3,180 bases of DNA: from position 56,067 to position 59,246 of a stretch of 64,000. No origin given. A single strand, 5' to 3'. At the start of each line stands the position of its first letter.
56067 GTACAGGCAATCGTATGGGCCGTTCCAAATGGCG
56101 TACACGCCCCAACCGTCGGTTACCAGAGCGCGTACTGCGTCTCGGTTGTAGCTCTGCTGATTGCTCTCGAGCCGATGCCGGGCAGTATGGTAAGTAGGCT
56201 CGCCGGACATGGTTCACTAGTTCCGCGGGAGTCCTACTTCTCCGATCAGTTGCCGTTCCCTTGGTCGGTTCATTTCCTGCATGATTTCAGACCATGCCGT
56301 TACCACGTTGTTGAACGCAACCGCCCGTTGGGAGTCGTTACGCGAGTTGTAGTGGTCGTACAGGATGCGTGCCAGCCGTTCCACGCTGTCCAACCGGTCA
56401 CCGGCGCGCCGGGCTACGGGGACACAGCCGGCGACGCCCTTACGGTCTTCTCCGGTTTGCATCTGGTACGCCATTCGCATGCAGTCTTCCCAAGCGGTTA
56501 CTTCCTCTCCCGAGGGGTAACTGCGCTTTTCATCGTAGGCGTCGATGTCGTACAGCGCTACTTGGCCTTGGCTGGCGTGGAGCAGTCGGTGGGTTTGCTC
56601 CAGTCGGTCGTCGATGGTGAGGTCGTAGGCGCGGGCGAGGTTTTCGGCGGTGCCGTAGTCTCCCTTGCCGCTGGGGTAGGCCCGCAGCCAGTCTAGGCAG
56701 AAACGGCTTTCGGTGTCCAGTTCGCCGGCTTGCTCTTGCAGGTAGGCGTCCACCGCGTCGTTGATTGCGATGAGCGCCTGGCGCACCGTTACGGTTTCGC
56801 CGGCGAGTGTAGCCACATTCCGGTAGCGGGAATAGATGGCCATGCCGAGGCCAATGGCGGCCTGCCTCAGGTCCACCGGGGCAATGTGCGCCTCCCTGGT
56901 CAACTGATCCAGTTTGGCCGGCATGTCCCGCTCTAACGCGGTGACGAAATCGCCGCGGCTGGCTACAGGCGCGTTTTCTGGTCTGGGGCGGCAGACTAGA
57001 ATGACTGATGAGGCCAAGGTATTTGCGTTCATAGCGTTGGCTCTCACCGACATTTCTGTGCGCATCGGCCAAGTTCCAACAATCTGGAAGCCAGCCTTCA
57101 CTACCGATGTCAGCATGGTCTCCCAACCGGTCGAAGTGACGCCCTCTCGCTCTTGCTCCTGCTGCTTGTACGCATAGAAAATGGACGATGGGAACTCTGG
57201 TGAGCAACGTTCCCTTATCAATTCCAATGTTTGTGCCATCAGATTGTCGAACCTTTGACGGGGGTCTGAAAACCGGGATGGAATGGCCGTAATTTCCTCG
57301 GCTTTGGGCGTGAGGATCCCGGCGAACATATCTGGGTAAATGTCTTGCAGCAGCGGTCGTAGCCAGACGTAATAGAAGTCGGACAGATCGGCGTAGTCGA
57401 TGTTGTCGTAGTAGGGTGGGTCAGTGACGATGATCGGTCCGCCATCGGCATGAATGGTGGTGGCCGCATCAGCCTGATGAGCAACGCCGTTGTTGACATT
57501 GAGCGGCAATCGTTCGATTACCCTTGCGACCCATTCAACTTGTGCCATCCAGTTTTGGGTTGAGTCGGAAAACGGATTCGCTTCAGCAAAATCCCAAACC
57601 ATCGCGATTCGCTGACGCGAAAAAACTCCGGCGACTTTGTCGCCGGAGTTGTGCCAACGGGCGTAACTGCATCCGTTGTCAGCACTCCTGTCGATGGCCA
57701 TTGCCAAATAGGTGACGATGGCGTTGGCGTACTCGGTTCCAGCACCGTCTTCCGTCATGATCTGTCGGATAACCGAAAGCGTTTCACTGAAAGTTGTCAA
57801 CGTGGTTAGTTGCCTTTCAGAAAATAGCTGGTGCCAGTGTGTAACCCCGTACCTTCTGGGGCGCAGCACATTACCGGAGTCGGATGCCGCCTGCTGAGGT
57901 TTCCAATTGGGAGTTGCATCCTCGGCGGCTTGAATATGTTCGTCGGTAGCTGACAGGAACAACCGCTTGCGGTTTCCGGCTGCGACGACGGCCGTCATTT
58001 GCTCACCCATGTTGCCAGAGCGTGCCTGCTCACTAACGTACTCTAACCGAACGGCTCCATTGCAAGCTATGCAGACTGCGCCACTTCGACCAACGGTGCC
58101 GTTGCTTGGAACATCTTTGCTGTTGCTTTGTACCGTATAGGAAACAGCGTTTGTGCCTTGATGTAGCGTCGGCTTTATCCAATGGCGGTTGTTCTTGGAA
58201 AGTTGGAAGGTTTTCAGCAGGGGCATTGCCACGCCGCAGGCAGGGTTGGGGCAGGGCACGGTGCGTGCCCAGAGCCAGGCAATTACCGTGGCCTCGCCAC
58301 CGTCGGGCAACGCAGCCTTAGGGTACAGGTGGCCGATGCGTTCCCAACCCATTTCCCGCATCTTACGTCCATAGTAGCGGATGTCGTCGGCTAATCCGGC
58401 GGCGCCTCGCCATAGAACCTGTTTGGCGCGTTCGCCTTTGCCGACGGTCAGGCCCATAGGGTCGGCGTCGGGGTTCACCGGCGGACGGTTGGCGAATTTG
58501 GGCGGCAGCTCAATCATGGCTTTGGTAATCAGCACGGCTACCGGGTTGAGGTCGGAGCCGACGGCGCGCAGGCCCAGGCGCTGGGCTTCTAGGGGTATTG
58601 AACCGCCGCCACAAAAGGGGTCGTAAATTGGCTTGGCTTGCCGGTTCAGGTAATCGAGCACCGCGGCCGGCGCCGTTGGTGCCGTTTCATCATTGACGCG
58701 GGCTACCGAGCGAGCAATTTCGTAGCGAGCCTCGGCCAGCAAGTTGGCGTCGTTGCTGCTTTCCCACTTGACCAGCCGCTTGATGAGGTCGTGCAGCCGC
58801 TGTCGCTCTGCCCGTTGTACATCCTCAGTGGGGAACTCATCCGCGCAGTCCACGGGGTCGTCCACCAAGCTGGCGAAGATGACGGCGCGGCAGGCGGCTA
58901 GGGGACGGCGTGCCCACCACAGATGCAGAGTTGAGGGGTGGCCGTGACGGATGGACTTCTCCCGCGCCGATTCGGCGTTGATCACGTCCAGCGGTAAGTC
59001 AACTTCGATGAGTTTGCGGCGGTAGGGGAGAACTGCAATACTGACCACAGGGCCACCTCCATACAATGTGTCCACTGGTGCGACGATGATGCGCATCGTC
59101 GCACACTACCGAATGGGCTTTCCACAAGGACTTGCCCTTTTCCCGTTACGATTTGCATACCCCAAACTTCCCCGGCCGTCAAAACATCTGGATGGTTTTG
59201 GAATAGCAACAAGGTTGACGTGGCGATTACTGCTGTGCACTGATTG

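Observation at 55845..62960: DUF499/DUF1156 operon with a HEPN head, an inserted small TM gene and a GIY-YIG nuclease tail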

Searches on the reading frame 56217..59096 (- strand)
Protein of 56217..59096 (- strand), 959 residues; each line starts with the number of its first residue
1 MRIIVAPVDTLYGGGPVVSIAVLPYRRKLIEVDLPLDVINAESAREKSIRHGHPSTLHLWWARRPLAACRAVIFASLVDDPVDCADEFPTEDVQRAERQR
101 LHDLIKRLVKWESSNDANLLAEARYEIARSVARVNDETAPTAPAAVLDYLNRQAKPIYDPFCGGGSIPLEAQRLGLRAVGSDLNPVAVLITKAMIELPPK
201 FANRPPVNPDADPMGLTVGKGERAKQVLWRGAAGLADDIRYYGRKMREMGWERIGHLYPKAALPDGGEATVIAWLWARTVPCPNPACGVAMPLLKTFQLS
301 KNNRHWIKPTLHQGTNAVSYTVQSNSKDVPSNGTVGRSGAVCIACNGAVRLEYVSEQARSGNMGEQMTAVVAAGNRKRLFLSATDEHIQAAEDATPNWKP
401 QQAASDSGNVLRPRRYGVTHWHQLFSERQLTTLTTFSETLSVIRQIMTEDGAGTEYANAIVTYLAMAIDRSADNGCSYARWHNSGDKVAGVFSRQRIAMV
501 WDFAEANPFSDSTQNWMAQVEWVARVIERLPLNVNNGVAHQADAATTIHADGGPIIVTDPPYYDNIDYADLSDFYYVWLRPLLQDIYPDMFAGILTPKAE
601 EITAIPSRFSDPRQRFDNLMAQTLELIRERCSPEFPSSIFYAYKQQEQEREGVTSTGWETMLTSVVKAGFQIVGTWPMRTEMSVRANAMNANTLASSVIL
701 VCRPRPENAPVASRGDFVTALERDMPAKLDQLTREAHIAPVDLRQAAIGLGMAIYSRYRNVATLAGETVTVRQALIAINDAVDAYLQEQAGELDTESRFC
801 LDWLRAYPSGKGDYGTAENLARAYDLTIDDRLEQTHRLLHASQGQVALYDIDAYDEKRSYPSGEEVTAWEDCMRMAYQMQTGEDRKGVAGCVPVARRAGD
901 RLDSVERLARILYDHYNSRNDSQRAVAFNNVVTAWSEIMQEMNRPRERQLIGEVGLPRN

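Call 3: search_protein_families(library=pfam, proteins=[window:56217-59096:-], max_evalue=0.01)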
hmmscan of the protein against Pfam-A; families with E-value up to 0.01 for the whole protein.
window:56217-59096:- (959 aa): 4 families
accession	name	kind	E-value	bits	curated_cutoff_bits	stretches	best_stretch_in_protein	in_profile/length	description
PF06634.17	DUF1156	-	3.4e-29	101.2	24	1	34-102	2-71/73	Protein of unknown function (DUF1156)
PF01170.24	UPF0020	-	1.4e-05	25.3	22.3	1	153-179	28-54/197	RMKL-like, methyltransferase domain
PF02086.21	MethyltransfD12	-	0.00024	21.4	22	1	153-197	20-64/253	D12 class N6 adenine-specific DNA methyltransferase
PF01555.25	N6_N4_Mtase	-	0.0047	17.3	26.7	0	157-191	185-219/221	DNA methylase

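Call 4: search_protein_families(library=padloc, proteins=[window:56217-59096:-], max_evalue=0.01)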
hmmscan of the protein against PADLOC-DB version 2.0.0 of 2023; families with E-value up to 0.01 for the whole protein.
window:56217-59096:- (959 aa): 23 families
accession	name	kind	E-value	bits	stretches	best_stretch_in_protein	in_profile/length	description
PDLC00660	HmaB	-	4.2e-268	890.1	1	26-944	8-955/967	DNA-adenine methylase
PDLC00661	HmaB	-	7.4e-266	882.6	1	27-943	8-960/973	DNA-adenine methylase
PDLC03233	MTase_II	-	2.1e-36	123.8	2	256-722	195-661/731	Type II methyltransferase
PDLC02189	DUF1156_MTase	-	2.6e-28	96.8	2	414-580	435-574/944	-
PDLC03352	MTase_II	-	1.8e-27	93.6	2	419-587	413-600/1023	Type II methyltransferase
PDLC03314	MTase_II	-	9.4e-14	48.4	2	157-192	167-202/944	Type II methyltransferase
PDLC03364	MTase_II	-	2.6e-08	31.3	1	138-202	42-108/380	Type II methyltransferase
PDLC03322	MTase_II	-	5e-08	30.2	1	151-193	62-104/446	Type II methyltransferase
PDLC02541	PglX|PglXI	-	1.4e-07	28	1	392-580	350-521/919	PglXI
PDLC03367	MTase_II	-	1.3e-06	25.1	1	147-200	35-87/633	Type II methyltransferase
PDLC03325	MTase_II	-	1.8e-06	25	1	142-195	80-133/426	Type II methyltransferase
PDLC03224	MTase_II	-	4.8e-06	23.7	1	101-193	48-133/481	Type II methyltransferase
PDLC03380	MTase_II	-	2e-05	22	1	127-195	30-98/393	Type II methyltransferase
PDLC03239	MTase_II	-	0.00038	17.3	1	155-192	94-131/442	Type II methyltransferase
PDLC03351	MTase_II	-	0.00049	17.4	1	139-191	132-184/348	Type II methyltransferase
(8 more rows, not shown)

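Call 53: search_dna_similar(query=window:56217-59048:-, collection=plasmids, mode=protein, max_rows=25)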
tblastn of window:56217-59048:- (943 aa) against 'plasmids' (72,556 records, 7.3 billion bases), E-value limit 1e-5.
Records with a match: 190; places in all: 219; records where one place covers at least 80% of the query: 117.
Best place of each record, by identity: 60-80% 2; <60% 188.
By first word of the organism name: Klebsiella 28; Rhodococcus 21; Thermus 16; Nostoc 6; Leptolyngbya 6; Haloarcula 5; Halobacterium 5; Planktothrix 4; Aminobacter 4; Natrinema 4; and 64 more.
By predicted mobility (MOB-suite, as given by PLSDB): non-mobilizable 111; conjugative 51; mobilizable 28.
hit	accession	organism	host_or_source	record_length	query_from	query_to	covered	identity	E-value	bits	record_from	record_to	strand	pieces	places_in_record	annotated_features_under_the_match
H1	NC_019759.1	Gloeocapsa sp. PCC 7428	-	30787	9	922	97%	44.5%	0e+0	766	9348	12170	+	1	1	DUF1156 domain-containing protein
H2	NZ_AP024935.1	Thermus thermophilus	-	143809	11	930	98%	44.1%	0e+0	709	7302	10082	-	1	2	DUF1156 domain-containing protein | hypothetical protein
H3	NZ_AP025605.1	Thermus thermophilus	-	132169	11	930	98%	44.1%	0e+0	709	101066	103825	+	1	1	DUF1156 domain-containing protein | hypothetical protein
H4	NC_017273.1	Thermus thermophilus SG0.5JP17-16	-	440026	11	930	98%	43.8%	0e+0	702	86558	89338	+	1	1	DUF1156 domain-containing protein | Fic family protein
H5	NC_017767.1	Thermus thermophilus HB8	-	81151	11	930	98%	43.7%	0e+0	707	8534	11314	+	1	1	DUF1156 domain-containing protein | Fic family protein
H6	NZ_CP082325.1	Thermus thermophilus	cell culture,cheese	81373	11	930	98%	43.7%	0e+0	707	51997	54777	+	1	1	DUF1156 domain-containing protein | Fic family protein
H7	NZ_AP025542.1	Thermus thermophilus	-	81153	11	930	98%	43.7%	0e+0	707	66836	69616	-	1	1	DUF1156 domain-containing protein | Fic family protein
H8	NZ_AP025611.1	Thermus thermophilus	-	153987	11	930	98%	43.6%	0e+0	695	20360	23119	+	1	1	DUF1156 domain-containing protein | Fic family protein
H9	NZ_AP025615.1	Thermus thermophilus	-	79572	11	930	98%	43.6%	0e+0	695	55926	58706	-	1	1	DUF1156 domain-containing protein | hypothetical protein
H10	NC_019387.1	Thermus oshimai JL-2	-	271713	10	940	99%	43.0%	6e-105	721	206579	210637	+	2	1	IS4 family transposase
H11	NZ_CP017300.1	Rhodococcus sp. YL-1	pure culture,soil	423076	10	925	97%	43.6%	0e+0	693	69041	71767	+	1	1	DUF1156 domain-containing protein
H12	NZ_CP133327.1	Rhodococcus sp. DN22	-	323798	10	925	97%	43.6%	0e+0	693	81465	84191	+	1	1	DUF1156 domain-containing protein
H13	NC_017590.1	Thermus thermophilus JL-18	-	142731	11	930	98%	43.4%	0e+0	697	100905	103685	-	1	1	DUF1156 domain-containing protein | Fic family protein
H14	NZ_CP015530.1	Rhodococcus sp. WB1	soil,PCBs contaminated soil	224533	10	936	98%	43.0%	0e+0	697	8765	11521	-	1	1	DUF1156 domain-containing protein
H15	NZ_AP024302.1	Thermus thermophilus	-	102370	11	930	98%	43.3%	0e+0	696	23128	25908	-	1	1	DUF1156 domain-containing protein | Fic family protein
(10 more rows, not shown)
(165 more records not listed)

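Call 54: get_annotated_region(hit=H1, flank=9000)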
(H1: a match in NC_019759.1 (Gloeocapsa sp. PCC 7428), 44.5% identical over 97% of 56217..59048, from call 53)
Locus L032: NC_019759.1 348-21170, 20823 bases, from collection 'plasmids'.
description: Gloeocapsa sp. PCC 7428 plasmid pGLO7428.03, complete sequence
organism: Gloeocapsa sp. PCC 7428 (NCBI taxid 1173026)
taxonomy: Bacteria; Cyanobacteriota; Cyanophyceae; Chroococcales; Chroococcaceae; Gloeocapsa; Gloeocapsa sp. PCC 7428
host: -; source: -; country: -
typing (MOB-suite, as given by PLSDB): mobilizable; replicon rep_cluster_1726; relaxase MOBV
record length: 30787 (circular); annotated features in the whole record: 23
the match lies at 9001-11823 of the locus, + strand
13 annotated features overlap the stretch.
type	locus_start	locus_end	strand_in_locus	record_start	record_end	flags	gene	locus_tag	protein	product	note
CDS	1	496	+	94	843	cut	-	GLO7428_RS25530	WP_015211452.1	ParA family protein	-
CDS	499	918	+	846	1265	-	-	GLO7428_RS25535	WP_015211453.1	hypothetical protein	-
CDS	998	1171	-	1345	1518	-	-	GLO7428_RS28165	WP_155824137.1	hypothetical protein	-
CDS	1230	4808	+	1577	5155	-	-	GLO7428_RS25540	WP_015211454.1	helicase-related protein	-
CDS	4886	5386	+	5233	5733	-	-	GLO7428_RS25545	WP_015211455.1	DUF29 family protein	-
CDS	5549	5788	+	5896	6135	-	-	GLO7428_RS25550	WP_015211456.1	hypothetical protein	-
CDS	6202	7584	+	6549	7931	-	-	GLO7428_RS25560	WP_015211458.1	AAA family ATPase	-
CDS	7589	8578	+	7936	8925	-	-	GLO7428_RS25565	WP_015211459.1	DUF4435 domain-containing protein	-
CDS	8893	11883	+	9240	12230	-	-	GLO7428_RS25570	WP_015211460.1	DUF1156 domain-containing protein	-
CDS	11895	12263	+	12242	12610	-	-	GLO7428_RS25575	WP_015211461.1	four helix bundle protein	-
CDS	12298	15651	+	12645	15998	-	-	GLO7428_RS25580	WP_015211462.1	Swt1 family HEPN domain-containing protein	-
CDS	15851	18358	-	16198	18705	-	-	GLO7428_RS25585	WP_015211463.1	NACHT domain-containing protein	-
CDS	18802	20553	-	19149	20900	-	mobV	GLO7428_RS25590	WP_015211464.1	MobV family relaxase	GO:0006310 - DNA recombination [Evidence IEA]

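Call 55: get_annotated_region(hit=H5, flank=9000)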
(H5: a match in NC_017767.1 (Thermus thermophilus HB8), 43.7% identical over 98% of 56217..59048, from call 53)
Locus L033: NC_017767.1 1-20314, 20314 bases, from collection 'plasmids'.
description: Thermus thermophilus HB8 plasmid pVV8, complete sequence
organism: Thermus thermophilus HB8 (NCBI taxid 300852)
taxonomy: Bacteria; Deinococcota; Deinococci; Thermales; Thermaceae; Thermus; Thermus thermophilus; Thermus thermophilus HB8
host: -; source: -; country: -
typing (MOB-suite, as given by PLSDB): non-mobilizable
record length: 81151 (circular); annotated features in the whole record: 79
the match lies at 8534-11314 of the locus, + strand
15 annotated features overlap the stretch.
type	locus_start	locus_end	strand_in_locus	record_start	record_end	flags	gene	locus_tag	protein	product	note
CDS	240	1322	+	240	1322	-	-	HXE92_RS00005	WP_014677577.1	hypothetical protein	-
CDS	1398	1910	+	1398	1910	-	-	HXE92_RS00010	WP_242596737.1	hypothetical protein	-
CDS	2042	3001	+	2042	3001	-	-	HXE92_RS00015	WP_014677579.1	AAA family ATPase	-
CDS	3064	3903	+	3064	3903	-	-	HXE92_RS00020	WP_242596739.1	ParB/RepB/Spo0J family partition protein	GO:0007059 - chromosome segregation [Evidence IEA]; GO:0000910 - cytokinesis [Evidence IEA]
CDS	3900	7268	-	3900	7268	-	-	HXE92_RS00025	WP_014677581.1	helicase-related protein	-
CDS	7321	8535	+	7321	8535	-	-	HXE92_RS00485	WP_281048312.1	Fic family protein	-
CDS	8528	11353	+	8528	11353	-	-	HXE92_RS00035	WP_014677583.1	DUF1156 domain-containing protein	-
CDS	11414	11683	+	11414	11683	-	-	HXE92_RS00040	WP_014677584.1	type II toxin-antitoxin system HicA family toxin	-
CDS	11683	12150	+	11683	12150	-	-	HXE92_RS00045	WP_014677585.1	type II toxin-antitoxin system HicB family antitoxin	-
CDS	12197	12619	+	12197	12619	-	-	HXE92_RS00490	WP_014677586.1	helix-turn-helix transcriptional regulator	-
CDS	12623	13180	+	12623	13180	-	-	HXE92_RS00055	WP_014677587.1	helix-turn-helix domain-containing protein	-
CDS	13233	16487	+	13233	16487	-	-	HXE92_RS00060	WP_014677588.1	Swt1 family HEPN domain-containing protein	-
CDS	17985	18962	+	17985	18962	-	-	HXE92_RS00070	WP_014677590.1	LacI family DNA-binding transcriptional regulator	GO:0006351 - DNA-templated transcription [Evidence IEA]; GO:0045892 - negative regulation of DNA-templated ...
CDS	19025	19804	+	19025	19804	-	-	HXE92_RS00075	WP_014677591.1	ATP-binding cassette domain-containing protein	-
CDS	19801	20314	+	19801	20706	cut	phnD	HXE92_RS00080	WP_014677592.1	phosphonate ABC transporter substrate-binding protein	GO:0015716 - organic phosphonate transport [Evidence IEA]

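Call 59: find_related_loci(query=A7, collection=metagenome_contigs, flank=10000)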
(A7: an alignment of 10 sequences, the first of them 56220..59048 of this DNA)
Query A7 (943 aa) in metagenome_contigs; peptide patterns used: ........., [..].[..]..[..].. (x = any residue, [..] = any of these).
600 stretches matched a pattern (row limit reached: there are more); 583 encode a relative of the query (tblastn E <= 1e-3); the best 80 are kept; 80 distinct loci.
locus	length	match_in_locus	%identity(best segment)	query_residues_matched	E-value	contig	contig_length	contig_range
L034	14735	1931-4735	48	9-935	0e+0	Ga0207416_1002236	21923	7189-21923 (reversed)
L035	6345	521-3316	46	3-928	0e+0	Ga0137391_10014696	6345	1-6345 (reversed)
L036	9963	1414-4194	46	9-930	0e+0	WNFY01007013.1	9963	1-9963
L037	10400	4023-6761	45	10-922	0e+0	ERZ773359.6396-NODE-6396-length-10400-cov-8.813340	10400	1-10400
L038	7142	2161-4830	46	10-924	0e+0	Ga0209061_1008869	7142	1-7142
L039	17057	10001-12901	44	6-935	0e+0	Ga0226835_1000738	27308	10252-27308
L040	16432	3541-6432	43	2-922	0e+0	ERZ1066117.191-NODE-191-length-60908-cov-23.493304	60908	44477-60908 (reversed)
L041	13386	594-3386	46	9-928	0e+0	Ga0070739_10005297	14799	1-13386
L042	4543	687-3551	45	3-928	0e+0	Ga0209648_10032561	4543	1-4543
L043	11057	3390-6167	44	9-934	0e+0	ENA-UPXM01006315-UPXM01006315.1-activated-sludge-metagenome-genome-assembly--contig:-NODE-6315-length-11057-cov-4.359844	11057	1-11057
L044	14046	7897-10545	47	8-922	0e+0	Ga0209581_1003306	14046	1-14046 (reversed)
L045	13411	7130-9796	46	10-922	0e+0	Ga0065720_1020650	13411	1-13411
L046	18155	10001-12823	44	11-924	0e+0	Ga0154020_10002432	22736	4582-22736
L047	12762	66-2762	46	6-922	0e+0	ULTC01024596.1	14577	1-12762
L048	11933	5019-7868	44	6-922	0e+0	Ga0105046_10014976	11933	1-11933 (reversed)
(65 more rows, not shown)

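Call 81: search_protein_families(library=ncbifam, proteins=[window:56217-59048:-], max_evalue=0.01)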
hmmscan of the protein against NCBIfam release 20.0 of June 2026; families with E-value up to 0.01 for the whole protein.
window:56217-59048:- (943 aa): 2 families
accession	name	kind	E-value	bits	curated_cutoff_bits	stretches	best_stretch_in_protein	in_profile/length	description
NF042963.1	DUF1156_antiphage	equivalog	7.8e-40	136.8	1000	2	398-717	456-733/960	anti-phage-associated DUF1156 domain-containing protein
TIGR01177.1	TIGR01177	hypoth_equivalog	0.0012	18.2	316.55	1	140-168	185-213/330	TIGR01177 family methyltransferase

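Call 85: find_homologous_proteins(query=window:56217-59048:-, max_evalue=1e-100)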
Query window:56217-59048:- (943 aa): 7989 proteins with E <= 1e-100 among 8000 candidates; the best 120 are listed.
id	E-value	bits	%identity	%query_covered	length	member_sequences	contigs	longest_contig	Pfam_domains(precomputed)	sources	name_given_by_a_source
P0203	0.0e+0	1877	85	100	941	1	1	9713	PF01170.25,PF06634.18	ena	-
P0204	0.0e+0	1866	86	98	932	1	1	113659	PF01170.25,PF06634.18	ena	-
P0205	0.0e+0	1860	84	99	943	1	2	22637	PF01170.25,PF06634.18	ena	-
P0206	0.0e+0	1730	78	99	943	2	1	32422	PF01170.25,PF06634.18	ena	-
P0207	0.0e+0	1682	76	99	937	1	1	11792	PF06634.18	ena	-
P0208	0.0e+0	1675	75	100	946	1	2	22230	PF01170.25,PF06634.18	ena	-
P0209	0.0e+0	1666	78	99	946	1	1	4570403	PF01170.25,PF06634.18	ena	-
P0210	0.0e+0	1652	76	99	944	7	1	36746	PF02086.22,PF01170.25,PF06634.18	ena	-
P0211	0.0e+0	1604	74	99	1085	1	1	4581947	PF01170.25,PF06634.18,PF20215.4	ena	-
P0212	0.0e+0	1574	72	99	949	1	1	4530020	PF01170.25,PF06634.18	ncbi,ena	-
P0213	0.0e+0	1573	73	99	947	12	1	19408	PF06634.18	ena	-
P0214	0.0e+0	1571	72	98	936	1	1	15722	PF01170.25,PF06634.18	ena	-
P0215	0.0e+0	1568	74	98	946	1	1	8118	PF01170.25,PF06634.18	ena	-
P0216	0.0e+0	1567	73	98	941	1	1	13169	PF01170.25,PF06634.18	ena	-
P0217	0.0e+0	1564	73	98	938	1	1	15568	PF01170.25,PF06634.18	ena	-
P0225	0.0e+0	1539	71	98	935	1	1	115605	PF01170.25,PF06634.18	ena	-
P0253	0.0e+0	1396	65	98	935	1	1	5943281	PF06634.18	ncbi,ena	-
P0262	0.0e+0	1380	64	98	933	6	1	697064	PF06634.18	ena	-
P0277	0.0e+0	1370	64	98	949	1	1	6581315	PF06634.18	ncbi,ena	-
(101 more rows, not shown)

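Call 86: find_encoding_contigs(protein=P0253, flank=8000, max_places=2)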
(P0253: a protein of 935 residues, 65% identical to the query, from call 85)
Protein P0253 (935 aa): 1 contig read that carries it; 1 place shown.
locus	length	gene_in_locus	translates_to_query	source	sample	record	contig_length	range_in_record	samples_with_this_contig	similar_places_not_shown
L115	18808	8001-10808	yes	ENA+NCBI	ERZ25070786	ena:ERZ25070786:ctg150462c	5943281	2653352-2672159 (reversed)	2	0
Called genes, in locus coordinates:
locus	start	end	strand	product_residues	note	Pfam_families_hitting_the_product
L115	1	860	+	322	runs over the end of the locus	PF00781:DAGK_cat, PF19279:YegS_C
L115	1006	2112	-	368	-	PF02746:MR_MLE_N, PF13378:MR_MLE_C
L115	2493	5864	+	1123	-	PF18731:HEPN_Swt1 (weak), PF04465:DUF499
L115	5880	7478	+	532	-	PF13175:AAA_15, PF13304:AAA_21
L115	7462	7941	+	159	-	-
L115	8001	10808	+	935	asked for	PF06634:DUF1156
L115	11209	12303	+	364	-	PF13784:Fic_N, PF02661:Fic, PF21248:SoFic-like_C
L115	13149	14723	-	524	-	PF02541:Ppx-GppA, PF21447:Ppx-GppA_III, PF01966:HD, PF24391:HD-CE (faint)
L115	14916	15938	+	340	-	PF01555:N6_N4_Mtase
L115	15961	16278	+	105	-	-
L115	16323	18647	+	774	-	PF14559:TPR_19 (faint), PF13432:TPR_16 (faint)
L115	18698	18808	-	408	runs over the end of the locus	PF05721:PhyH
